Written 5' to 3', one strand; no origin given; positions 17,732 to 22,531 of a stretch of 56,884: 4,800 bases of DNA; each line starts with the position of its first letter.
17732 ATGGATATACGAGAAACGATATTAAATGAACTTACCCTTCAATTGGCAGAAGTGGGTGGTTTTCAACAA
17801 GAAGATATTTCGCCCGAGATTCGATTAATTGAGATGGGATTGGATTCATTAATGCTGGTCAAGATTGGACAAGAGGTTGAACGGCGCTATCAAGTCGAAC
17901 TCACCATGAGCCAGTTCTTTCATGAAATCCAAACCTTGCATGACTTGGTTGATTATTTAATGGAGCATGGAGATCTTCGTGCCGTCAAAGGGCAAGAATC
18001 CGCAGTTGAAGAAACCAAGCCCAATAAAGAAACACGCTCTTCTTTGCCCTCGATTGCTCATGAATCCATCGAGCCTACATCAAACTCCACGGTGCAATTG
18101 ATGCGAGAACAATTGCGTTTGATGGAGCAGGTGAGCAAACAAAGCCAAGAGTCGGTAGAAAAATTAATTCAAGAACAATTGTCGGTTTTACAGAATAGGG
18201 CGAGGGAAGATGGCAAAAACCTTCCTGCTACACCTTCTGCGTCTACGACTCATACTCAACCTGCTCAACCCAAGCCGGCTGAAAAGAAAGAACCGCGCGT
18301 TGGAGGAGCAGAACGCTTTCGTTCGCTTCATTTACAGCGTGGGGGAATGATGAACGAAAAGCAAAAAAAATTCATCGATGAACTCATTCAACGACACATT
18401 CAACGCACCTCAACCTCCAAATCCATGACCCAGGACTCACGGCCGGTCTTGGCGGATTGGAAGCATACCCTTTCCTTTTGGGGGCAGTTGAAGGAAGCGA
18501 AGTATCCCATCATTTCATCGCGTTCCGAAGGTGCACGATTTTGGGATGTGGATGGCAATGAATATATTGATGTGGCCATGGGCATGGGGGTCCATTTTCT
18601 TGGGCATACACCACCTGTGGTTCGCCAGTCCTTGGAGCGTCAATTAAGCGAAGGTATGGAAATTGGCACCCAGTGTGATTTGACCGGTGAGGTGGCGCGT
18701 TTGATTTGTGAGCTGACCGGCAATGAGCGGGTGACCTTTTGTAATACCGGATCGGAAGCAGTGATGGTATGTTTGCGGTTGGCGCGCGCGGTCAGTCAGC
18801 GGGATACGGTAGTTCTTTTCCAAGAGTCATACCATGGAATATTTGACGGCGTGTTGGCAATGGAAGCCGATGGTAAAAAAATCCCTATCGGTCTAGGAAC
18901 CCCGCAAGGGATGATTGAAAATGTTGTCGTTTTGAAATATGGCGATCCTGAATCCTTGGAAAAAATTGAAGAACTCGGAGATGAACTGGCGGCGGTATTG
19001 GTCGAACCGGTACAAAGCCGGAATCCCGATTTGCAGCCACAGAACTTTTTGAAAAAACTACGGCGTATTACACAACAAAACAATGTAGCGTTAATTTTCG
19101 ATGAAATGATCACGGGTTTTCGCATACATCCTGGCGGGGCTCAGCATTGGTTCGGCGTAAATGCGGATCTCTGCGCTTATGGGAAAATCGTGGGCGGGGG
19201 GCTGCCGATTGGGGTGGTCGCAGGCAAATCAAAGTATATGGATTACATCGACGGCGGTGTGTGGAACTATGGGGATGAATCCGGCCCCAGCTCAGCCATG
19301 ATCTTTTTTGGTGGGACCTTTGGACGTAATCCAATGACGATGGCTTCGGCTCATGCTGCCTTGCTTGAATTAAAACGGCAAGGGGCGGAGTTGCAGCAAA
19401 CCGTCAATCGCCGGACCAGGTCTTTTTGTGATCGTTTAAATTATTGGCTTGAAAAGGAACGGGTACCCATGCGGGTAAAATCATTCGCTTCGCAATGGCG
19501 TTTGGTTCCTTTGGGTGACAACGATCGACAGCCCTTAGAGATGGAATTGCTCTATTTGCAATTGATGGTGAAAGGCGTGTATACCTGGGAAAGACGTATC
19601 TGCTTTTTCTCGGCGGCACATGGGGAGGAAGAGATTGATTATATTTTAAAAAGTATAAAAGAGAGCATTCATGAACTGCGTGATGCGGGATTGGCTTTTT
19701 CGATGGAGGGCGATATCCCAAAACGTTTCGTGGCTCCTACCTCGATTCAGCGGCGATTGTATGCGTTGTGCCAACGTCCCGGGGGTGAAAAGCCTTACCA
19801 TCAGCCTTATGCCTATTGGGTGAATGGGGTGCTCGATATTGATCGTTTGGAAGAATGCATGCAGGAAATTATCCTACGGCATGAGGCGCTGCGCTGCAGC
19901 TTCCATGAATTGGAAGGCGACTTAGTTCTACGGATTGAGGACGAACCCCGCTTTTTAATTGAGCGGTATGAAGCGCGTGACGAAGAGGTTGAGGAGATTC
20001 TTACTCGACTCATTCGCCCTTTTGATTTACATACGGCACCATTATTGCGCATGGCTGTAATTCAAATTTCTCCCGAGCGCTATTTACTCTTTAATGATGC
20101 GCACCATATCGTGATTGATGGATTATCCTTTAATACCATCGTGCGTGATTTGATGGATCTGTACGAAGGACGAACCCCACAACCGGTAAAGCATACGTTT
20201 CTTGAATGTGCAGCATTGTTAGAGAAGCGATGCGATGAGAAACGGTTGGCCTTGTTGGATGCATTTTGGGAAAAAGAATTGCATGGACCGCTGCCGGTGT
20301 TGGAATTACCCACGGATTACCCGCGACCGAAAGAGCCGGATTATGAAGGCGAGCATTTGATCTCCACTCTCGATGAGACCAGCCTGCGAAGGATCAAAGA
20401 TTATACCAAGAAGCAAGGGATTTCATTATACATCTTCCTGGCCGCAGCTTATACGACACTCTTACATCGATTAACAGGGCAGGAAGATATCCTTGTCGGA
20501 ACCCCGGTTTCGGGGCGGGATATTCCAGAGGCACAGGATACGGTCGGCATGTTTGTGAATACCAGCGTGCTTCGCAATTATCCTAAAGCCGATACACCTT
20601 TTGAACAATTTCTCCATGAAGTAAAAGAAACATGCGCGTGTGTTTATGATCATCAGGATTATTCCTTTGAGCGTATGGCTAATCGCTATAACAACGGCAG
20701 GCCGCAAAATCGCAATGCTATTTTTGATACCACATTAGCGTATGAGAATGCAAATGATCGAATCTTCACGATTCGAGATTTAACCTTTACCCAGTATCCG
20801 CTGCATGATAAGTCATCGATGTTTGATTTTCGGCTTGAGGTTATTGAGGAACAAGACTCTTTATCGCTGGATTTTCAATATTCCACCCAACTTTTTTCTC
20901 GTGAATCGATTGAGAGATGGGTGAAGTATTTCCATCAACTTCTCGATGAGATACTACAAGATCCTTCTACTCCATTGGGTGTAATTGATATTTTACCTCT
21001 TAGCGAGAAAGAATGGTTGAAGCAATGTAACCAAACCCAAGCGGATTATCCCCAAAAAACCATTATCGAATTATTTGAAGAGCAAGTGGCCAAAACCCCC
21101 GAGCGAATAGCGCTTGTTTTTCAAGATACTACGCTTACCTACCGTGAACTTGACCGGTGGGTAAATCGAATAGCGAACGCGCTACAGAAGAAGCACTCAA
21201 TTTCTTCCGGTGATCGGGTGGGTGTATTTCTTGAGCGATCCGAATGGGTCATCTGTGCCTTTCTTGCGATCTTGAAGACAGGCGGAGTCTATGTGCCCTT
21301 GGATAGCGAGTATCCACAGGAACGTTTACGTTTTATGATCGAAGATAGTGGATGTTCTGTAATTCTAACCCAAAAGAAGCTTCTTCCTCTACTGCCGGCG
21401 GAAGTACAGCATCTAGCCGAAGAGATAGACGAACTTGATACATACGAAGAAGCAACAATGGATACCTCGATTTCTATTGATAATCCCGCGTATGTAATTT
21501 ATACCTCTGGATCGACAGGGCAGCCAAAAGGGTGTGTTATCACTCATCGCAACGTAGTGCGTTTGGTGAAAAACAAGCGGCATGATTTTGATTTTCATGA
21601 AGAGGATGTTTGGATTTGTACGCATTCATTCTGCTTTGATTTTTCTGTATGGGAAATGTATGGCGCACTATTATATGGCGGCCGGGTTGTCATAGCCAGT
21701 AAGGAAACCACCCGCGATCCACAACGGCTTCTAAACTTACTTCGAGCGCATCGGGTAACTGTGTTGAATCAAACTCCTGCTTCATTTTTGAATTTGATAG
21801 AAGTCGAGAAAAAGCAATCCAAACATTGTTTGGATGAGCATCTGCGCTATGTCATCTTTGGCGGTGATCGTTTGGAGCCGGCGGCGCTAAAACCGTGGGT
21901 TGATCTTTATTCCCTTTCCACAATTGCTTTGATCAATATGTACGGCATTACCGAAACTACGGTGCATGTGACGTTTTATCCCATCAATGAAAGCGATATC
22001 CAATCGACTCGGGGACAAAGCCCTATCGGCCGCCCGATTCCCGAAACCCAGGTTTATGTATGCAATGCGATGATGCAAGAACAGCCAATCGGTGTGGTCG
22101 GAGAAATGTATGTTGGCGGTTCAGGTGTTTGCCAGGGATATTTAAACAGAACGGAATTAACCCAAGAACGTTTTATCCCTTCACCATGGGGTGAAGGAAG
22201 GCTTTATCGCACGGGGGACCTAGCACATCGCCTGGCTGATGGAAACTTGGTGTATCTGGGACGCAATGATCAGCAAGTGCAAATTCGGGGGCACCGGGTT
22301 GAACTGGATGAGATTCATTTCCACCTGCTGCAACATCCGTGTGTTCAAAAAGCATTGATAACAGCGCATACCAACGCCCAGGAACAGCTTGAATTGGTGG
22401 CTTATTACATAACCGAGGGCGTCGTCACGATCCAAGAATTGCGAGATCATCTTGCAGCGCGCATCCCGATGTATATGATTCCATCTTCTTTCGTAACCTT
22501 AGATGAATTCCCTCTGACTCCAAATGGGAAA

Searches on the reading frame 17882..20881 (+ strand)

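Call 10: search_protein_families(library=pfam, proteins=[window:17882-20881:+], max_evalue=0.000001)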
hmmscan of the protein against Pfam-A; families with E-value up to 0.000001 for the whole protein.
window:17882-20881:+ (1000 aa): 2 families
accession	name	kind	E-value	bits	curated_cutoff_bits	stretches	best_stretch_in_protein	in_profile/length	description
PF00668.25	Condensation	-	9.1e-85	285.5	30.6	1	617-1000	5-409/456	Condensation domain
PF00202.27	Aminotran_3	-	2.4e-53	181.7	30.5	1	207-533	8-340/403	Aminotransferase class-III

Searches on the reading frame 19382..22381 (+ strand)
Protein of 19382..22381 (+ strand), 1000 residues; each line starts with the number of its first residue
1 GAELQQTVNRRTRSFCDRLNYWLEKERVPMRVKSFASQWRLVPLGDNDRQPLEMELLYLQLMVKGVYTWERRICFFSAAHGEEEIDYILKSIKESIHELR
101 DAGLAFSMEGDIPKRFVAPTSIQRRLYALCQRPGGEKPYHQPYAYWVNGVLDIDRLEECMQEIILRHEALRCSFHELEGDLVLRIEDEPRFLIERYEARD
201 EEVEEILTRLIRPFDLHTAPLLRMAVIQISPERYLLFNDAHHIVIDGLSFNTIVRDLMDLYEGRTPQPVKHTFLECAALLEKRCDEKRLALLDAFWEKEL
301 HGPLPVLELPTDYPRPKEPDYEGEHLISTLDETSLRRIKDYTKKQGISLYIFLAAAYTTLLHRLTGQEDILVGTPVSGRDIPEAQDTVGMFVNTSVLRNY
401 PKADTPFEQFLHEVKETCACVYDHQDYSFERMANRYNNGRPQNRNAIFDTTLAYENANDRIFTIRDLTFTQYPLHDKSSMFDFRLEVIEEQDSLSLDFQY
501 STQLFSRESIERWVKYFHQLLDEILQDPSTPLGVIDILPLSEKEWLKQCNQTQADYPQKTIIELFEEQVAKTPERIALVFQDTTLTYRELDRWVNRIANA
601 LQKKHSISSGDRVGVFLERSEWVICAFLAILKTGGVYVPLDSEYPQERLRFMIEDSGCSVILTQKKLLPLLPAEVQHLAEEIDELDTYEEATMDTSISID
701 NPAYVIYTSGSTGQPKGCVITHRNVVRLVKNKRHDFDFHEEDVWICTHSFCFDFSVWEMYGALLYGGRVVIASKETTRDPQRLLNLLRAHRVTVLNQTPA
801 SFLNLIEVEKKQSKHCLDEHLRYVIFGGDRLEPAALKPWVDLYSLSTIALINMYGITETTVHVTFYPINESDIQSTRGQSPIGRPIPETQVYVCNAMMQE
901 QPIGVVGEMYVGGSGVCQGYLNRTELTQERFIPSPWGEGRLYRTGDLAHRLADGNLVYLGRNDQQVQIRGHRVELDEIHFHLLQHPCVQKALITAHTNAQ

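Call 10: search_protein_families(library=pfam, proteins=[window:19382-22381:+], max_evalue=0.000001)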
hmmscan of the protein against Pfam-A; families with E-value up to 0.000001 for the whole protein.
window:19382-22381:+ (1000 aa): 2 families
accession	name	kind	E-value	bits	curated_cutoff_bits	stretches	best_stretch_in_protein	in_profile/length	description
PF00668.25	Condensation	-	2.2e-99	333.6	30.6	1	117-545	5-454/456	Condensation domain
PF00501.34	AMP-binding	-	5.2e-97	325.5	29.9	1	565-921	1-384/384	AMP-binding enzyme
